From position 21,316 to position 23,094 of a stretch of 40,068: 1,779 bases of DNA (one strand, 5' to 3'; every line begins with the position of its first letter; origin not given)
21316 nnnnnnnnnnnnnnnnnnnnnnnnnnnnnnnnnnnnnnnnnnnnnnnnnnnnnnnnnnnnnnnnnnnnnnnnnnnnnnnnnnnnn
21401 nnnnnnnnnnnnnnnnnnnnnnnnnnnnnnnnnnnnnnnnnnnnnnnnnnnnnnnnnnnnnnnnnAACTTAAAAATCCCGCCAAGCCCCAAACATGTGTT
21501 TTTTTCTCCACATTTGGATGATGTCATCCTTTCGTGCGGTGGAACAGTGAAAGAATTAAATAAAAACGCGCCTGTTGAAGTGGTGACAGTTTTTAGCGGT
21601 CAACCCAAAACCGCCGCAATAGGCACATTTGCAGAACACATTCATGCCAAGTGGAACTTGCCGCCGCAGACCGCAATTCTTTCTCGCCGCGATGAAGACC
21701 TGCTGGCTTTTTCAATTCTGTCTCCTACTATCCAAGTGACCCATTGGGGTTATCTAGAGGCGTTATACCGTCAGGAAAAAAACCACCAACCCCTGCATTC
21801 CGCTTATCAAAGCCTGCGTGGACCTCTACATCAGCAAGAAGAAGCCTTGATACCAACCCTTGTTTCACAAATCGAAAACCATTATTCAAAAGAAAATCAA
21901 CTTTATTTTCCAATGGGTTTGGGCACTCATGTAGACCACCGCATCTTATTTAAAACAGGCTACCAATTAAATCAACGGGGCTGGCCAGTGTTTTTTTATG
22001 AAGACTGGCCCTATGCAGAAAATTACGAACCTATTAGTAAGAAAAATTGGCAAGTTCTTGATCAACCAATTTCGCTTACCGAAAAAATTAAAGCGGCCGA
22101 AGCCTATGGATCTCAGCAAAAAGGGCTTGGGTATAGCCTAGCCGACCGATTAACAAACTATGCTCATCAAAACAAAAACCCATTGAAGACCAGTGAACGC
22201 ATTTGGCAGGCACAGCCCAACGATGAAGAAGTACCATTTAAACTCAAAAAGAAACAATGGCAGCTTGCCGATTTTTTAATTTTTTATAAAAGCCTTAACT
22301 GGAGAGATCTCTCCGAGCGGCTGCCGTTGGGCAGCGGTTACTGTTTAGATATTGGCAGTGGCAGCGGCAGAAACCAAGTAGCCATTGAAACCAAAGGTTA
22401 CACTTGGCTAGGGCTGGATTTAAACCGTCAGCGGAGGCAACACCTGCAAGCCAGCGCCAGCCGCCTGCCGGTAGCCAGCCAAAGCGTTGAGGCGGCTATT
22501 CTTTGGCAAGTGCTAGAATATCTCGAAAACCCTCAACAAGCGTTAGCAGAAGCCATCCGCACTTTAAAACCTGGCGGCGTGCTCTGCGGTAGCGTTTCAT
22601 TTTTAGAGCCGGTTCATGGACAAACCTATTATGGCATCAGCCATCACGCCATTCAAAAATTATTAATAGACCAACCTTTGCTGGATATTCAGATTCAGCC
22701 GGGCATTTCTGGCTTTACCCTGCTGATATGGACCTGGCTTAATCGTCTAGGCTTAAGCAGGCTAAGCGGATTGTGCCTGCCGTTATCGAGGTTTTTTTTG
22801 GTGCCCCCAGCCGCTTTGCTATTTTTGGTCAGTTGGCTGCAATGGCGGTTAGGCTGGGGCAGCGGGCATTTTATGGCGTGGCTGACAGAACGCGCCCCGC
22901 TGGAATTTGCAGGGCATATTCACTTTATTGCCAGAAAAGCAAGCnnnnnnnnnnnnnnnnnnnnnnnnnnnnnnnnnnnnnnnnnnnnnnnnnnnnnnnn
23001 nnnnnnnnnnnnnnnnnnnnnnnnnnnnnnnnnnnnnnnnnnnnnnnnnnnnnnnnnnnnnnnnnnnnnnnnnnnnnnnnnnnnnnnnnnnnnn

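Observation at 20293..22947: Unusual tri-domain enzyme: GT4 glycosyltransferase fused to an LmbE/PIG-L-type deacetylase and a SAM methyltransferase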

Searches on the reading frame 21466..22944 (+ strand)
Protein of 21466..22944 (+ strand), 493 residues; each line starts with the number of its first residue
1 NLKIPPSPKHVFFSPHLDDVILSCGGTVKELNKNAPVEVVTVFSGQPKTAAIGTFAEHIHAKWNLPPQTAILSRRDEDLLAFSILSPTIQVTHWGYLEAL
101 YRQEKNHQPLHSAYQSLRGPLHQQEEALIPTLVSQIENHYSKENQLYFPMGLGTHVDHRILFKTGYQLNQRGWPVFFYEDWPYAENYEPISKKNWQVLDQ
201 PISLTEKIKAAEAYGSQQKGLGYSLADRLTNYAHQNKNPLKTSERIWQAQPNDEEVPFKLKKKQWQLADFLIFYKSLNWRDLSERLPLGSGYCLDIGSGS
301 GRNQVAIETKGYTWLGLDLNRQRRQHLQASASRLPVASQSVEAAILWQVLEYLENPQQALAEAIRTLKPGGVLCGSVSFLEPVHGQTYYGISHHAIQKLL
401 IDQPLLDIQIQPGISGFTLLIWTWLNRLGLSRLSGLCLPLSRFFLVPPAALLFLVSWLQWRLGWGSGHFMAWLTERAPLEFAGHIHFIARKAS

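Call 35: find_related_loci(query=A2, collection=genome_contigs, flank=10000)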
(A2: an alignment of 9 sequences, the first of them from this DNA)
Query A2 (489 aa) in genome_contigs; peptide patterns used: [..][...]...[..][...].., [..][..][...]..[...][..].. (x = any residue, [..] = any of these).
115 stretches matched a pattern; 73 encode a relative of the query (tblastn E <= 1e-3); 73 distinct loci.
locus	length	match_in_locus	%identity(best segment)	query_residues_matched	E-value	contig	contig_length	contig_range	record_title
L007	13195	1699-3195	45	6-489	3e-135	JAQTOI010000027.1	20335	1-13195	MAG: Candidatus Omnitrophota bacterium isolate STA_84 NODE_4978_length_20335_cov_4.190816_Sandtown_A, whole genome shotg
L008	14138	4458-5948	43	6-487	2e-127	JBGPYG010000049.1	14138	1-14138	MAG: Pyrinomonadaceae bacterium isolate OBJ1_062018_090_19 k141_760288_length_14138_cov_32.2942, whole genome shotgun se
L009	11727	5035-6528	43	6-489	9e-127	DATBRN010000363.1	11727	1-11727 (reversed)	MAG TPA_asm: Pyrinomonadaceae bacterium isolate SMAG_U4130 k141_1572421, whole genome shotgun sequence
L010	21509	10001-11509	44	5-489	3e-123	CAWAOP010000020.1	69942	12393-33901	MAG: Terriglobia bacterium isolate MFD01476.bin.1.143 genome assembly, contig: contig_17649, whole genome shotgun sequen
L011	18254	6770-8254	43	6-487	6e-120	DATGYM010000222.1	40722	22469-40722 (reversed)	MAG TPA_asm: Pyrinomonadaceae bacterium isolate SMAG_U10635 k141_450521, whole genome shotgun sequence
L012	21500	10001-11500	42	5-487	3e-118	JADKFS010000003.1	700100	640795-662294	MAG: Candidatus Ribeiella danica isolate Ribe_BAT3C.183 tig00001491-10-6976170, whole genome shotgun sequence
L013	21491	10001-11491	42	6-487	3e-117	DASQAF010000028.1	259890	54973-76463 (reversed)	MAG TPA_asm: Pyrinomonadaceae bacterium isolate SMAG_U11638 k141_2162475, whole genome shotgun sequence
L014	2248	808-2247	44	6-476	6e-121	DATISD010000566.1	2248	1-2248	MAG TPA_asm: Pyrinomonadaceae bacterium isolate SMAG_U15920 k141_839049, whole genome shotgun sequence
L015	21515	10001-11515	41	2-489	2e-113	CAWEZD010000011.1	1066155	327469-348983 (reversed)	MAG: Bryobacterales bacterium isolate MFD09222.bin.1.124 genome assembly, contig: contig_67515, whole genome shotgun seq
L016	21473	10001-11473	42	6-487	2e-109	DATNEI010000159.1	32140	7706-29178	MAG TPA_asm: Pyrinomonadaceae bacterium isolate SMAG_U11264 k141_3068236, whole genome shotgun sequence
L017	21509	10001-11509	39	2-487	1e-109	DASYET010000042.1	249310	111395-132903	MAG TPA_asm: Bryobacteraceae bacterium isolate SMAG_U4994 k141_4155270, whole genome shotgun sequence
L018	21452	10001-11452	37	5-487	1e-106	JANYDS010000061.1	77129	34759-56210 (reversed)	MAG: Terriglobia bacterium isolate 336R_metabinner_8 336R_k141_1825266, whole genome shotgun sequence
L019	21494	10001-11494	40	3-489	1e-105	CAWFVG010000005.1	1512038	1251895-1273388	MAG: Bryobacterales bacterium isolate MFD05377.bin.1.144 genome assembly, contig: contig_38917, whole genome shotgun seq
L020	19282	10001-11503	38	5-487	8e-99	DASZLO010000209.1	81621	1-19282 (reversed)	MAG TPA_asm: Bryobacteraceae bacterium isolate SMAG_U5866 k141_2089320, whole genome shotgun sequence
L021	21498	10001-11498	37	2-487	1e-89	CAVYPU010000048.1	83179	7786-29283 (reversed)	MAG: uncultured Acidobacteriota bacterium isolate MFD05512.bin.2.159 genome assembly, contig: contig_55918, whole genome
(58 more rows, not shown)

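Call 37: search_protein_representatives(protein=window:21466-22944:+)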
Query: 493 residues. Proteins with E-value up to 0.001 (for the whole library): 5143; up to 1e-10: 1290; up to 1e-30: 41. The best 150 are listed.
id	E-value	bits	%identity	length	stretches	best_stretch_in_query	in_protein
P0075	4.1e-125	435.2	44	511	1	8-491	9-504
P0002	7.2e-124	431.1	46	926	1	8-492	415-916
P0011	4.2e-123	428.5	45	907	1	7-492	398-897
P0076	2.3e-119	416.2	43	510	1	11-492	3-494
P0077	2.1e-114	399.8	44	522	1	9-492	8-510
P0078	5.6e-114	398.4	43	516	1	9-492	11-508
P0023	5.2e-109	382.0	44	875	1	6-492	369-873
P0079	8.7e-108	378.0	42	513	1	9-492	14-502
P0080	2.7e-106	373.1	43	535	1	4-492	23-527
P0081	7.3e-102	358.5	42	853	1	8-492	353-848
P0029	1.7e-97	344.0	39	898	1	8-492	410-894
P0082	2.0e-97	343.8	40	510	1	7-491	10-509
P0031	7.0e-83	295.8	39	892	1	6-492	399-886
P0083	1.6e-80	288.0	37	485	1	33-493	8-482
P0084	9.9e-64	232.6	49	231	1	268-490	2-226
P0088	2.4e-48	181.9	34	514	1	8-410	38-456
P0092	1.5e-41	159.5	29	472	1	11-490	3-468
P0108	3.9e-30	121.8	35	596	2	10-258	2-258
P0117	2.4e-28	115.9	35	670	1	10-248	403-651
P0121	1.0e-27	113.8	33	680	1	10-232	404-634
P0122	1.0e-27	113.8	31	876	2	11-251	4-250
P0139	7.5e-26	107.7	33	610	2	9-248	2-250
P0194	2.9e-23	99.2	29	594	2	9-248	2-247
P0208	5.7e-23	98.2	37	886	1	10-250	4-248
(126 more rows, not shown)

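Call 52: search_protein_families(library=pfam, proteins=[L008:3209-4366:+, L007:492-1640:+, L008:4371-5999:+, L007:1675-3204:+, L008:682-2253:+, L007:3856-5553:+], max_evalue=0.001)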
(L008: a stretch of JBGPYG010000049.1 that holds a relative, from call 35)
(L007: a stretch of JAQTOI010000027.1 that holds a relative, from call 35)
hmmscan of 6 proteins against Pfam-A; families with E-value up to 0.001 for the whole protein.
L008:3209-4366:+ (386 aa): 1 family
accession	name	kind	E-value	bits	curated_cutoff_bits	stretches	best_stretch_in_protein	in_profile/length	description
PF01075.23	Glyco_transf_9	-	3.7e-16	59.6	22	1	128-305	57-238/247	Glycosyltransferase family 9 (heptosyltransferase)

L007:492-1640:+ (383 aa): 1 family
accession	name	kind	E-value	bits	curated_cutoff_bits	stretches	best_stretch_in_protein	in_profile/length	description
PF01075.23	Glyco_transf_9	-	1.7e-15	57.5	22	1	98-289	37-232/247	Glycosyltransferase family 9 (heptosyltransferase)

L008:4371-5999:+ (543 aa): 4 families
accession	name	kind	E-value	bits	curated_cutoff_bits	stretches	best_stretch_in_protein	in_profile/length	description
PF02585.22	PIG-L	-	3e-14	54.1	28.2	1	31-189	1-127/129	GlcNAc-PI de-N-acetylase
PF08241.18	Methyltransf_11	-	2.1e-13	51.2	21.2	1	329-409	1-94/95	Methyltransferase domain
PF13649.12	Methyltransf_25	-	1.7e-08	35.5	27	1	329-406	2-97/97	Methyltransferase domain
PF13489.12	Methyltransf_23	-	5.6e-08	33.1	27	1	325-413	23-119/164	Methyltransferase domain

L007:1675-3204:+ (510 aa): 5 families
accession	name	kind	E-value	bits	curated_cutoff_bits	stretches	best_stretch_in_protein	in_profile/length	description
PF02585.22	PIG-L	-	8.1e-13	49.4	28.2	1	11-171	2-127/129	GlcNAc-PI de-N-acetylase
PF08241.18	Methyltransf_11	-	1.3e-11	45.4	21.2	1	309-387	1-93/95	Methyltransferase domain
PF13649.12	Methyltransf_25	-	4.1e-08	34.2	27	1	309-385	2-97/97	Methyltransferase domain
PF13489.12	Methyltransf_23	-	3.3e-07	30.6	27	1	299-391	15-118/164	Methyltransferase domain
PF08242.18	Methyltransf_12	-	0.00044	21.4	30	0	309-386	1-97/98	Methyltransferase domain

L008:682-2253:+ (524 aa): 1 family
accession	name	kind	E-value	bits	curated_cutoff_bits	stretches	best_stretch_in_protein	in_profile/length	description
PF13231.12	PMT_2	-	0.0001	23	26.1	1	67-223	4-157/160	Dolichyl-phosphate-mannose-protein mannosyltransferase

L007:3856-5553:+ (566 aa): 3 families
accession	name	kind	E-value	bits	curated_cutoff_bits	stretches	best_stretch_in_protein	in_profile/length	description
PF04055.27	Radical_SAM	-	3.1e-15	57.2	29.5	1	250-419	3-164/166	Radical SAM superfamily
PF02310.24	B12-binding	-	4.9e-13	49.4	32.1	1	58-161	18-118/121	B12 binding domain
PF19864.5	Radical_SAM_N2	-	0.00074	19.4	29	0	127-168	85-126/151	Radical SAM proteins, N-terminal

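Call 71: search_protein_families(library=pfam, proteins=[P0122, P0208, P0108, P0139, P0194, P0117, P0121, P0088, P0092, P0075], max_evalue=0.00001)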
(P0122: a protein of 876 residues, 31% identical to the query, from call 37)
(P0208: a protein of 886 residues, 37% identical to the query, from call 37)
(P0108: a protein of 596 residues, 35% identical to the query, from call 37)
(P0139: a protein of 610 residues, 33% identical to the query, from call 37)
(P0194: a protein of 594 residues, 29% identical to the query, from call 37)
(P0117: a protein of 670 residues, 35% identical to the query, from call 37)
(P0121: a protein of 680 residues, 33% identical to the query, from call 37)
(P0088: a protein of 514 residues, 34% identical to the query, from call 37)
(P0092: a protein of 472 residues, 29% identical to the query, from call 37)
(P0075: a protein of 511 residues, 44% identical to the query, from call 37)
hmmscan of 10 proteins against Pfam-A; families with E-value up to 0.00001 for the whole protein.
P0122 (876 aa): 6 families
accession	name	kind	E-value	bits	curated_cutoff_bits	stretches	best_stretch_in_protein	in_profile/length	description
PF08241.18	Methyltransf_11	-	4.9e-20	72.4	21.2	1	751-801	45-95/95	Methyltransferase domain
PF13649.12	Methyltransf_25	-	4.8e-14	53.3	27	1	751-797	49-97/97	Methyltransferase domain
PF01209.24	Ubie_methyltran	-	9.3e-12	45.2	20.1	1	752-801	102-151/233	ubiE/COQ5 methyltransferase family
PF02585.22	PIG-L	-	4.5e-10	40.6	28.2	1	5-158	2-125/129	GlcNAc-PI de-N-acetylase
PF13847.12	Methyltransf_31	-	1.6e-07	31.6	27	1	754-805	60-113/145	Methyltransferase domain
PF13489.12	Methyltransf_23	-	8.3e-07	29.3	27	0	701-823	8-141/164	Methyltransferase domain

P0208 (886 aa): 5 families
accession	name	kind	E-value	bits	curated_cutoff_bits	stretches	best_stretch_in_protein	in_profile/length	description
PF00534.26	Glycos_transf_1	-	7.6e-30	104.1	26.4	1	681-850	5-171/172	Glycosyl transferases group 1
PF13692.12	Glyco_trans_1_4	-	2.6e-27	96.2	27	1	694-835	4-141/142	Glycosyl transferases group 1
PF02585.22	PIG-L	-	8.7e-14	52.6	28.2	1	5-160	1-127/129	GlcNAc-PI de-N-acetylase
PF13439.12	Glyco_transf_4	-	1e-13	52.1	28.5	1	509-670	3-170/170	Glycosyltransferase Family 4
PF20706.3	GT4-conflict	-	3.9e-07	29.8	26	1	701-823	209-340/385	Family 4 Glycosyltransferase in conflict systems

P0108 (596 aa): 6 families
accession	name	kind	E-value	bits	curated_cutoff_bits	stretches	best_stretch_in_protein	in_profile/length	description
PF08241.18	Methyltransf_11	-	1.3e-16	61.4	21.2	1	388-485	1-95/95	Methyltransferase domain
PF02585.22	PIG-L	-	4.9e-14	53.4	28.2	1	5-157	3-125/129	GlcNAc-PI de-N-acetylase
PF13649.12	Methyltransf_25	-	2.7e-12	47.7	27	1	388-480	2-96/97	Methyltransferase domain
PF13847.12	Methyltransf_31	-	1.2e-10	41.7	27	1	384-489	4-113/145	Methyltransferase domain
PF13489.12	Methyltransf_23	-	3.8e-09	36.9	27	1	363-490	3-121/164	Methyltransferase domain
PF08242.18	Methyltransf_12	-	1.5e-07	32.4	30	1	388-482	1-97/98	Methyltransferase domain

P0139 (610 aa): 6 families
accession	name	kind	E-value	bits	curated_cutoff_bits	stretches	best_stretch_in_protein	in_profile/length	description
PF08241.18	Methyltransf_11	-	5e-15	56.4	21.2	1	386-483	1-95/95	Methyltransferase domain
PF13847.12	Methyltransf_31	-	3.8e-12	46.6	27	1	386-491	8-117/145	Methyltransferase domain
PF13649.12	Methyltransf_25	-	3.6e-11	44.1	27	1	386-479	2-97/97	Methyltransferase domain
PF02585.22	PIG-L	-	2.9e-10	41.2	28.2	1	6-163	3-127/129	GlcNAc-PI de-N-acetylase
PF13489.12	Methyltransf_23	-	6.3e-10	39.5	27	1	384-488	25-121/164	Methyltransferase domain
PF08242.18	Methyltransf_12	-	3.5e-08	34.5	30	1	386-481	1-98/98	Methyltransferase domain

P0194 (594 aa): 8 families
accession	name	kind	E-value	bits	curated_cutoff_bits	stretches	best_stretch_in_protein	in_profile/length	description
PF08241.18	Methyltransf_11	-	9.7e-19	68.2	21.2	1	385-482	1-95/95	Methyltransferase domain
PF13649.12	Methyltransf_25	-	1.5e-15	58.1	27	1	385-478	2-97/97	Methyltransferase domain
PF13489.12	Methyltransf_23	-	5.6e-13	49.4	27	1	357-488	5-122/164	Methyltransferase domain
PF13847.12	Methyltransf_31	-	1.4e-11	44.7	27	1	385-495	8-122/145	Methyltransferase domain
PF02585.22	PIG-L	-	7.2e-11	43.1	28.2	1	6-159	3-127/129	GlcNAc-PI de-N-acetylase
PF08242.18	Methyltransf_12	-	9.3e-10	39.6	30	1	385-479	1-97/98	Methyltransferase domain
PF01209.24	Ubie_methyltran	-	3.7e-08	33.4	20.1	1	385-488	52-157/233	ubiE/COQ5 methyltransferase family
PF02353.26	CMAS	-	3.8e-06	26.9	27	1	385-486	67-168/273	Mycolic acid cyclopropane synthetase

P0117 (670 aa): 6 families
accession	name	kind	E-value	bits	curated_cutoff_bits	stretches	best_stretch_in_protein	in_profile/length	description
PF00534.26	Glycos_transf_1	-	1.5e-33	116.2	26.4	1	207-358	8-157/172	Glycosyl transferases group 1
PF13692.12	Glyco_trans_1_4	-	1.6e-32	113.1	27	1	216-355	3-138/142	Glycosyl transferases group 1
PF13439.12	Glyco_transf_4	-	8.9e-17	62.1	28.5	1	17-201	2-169/170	Glycosyltransferase Family 4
PF02585.22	PIG-L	-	2.5e-14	54.3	28.2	1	404-561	1-127/129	GlcNAc-PI de-N-acetylase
PF13579.12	Glyco_trans_4_4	-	1.6e-12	48.4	29.7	1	18-196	2-157/158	Glycosyl transferase 4-like domain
PF20706.3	GT4-conflict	-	6e-07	29.2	26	1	207-326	190-314/385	Family 4 Glycosyltransferase in conflict systems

P0121 (680 aa): 5 families
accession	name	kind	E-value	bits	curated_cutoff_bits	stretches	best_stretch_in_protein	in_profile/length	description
PF00534.26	Glycos_transf_1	-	6.8e-30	104.3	26.4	1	219-377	15-172/172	Glycosyl transferases group 1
PF13692.12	Glyco_trans_1_4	-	2.5e-26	93.1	27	1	220-363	2-142/142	Glycosyl transferases group 1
PF13439.12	Glyco_transf_4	-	4.6e-14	53.2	28.5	1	18-199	3-167/170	Glycosyltransferase Family 4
PF02585.22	PIG-L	-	3.5e-12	47.4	28.2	1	405-560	1-125/129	GlcNAc-PI de-N-acetylase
PF13579.12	Glyco_trans_4_4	-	2.3e-11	44.7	29.7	1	18-196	2-157/158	Glycosyl transferase 4-like domain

P0088 (514 aa): 1 family
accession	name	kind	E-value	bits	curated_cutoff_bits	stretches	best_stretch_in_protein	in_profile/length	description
PF02585.22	PIG-L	-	7.7e-14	52.7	28.2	1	42-196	2-125/129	GlcNAc-PI de-N-acetylase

P0092 (472 aa): 6 families
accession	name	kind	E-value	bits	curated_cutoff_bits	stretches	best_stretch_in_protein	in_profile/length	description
PF08241.18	Methyltransf_11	-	3.3e-13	50.5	21.2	1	273-354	1-95/95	Methyltransferase domain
PF02585.22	PIG-L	-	5.2e-09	37.1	28.2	1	4-157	2-125/129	GlcNAc-PI de-N-acetylase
PF13489.12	Methyltransf_23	-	3.4e-08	33.8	27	1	267-357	21-119/164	Methyltransferase domain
PF05148.21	Methyltransf_8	-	2e-07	31.6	27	1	272-352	76-154/219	Hypothetical methyltransferase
PF13649.12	Methyltransf_25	-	4.5e-07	30.9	27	1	304-350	49-97/97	Methyltransferase domain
PF13847.12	Methyltransf_31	-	8.3e-07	29.2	27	0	307-356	60-111/145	Methyltransferase domain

P0075 (511 aa): 4 families
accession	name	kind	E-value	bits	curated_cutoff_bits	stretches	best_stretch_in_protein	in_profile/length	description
PF02585.22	PIG-L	-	4.1e-15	56.9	28.2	1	13-170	2-127/129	GlcNAc-PI de-N-acetylase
PF08241.18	Methyltransf_11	-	5.4e-12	46.6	21.2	1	307-387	1-94/95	Methyltransferase domain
PF13649.12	Methyltransf_25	-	1e-08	36.2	27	1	307-384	2-97/97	Methyltransferase domain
PF13489.12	Methyltransf_23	-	3.8e-08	33.7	27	1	302-390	22-118/164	Methyltransferase domain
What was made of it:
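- Independent PIG-L-MT, GT4-PIG-L and PIG-L-GT4 architectures exist elsewhere (calls 37, 71).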
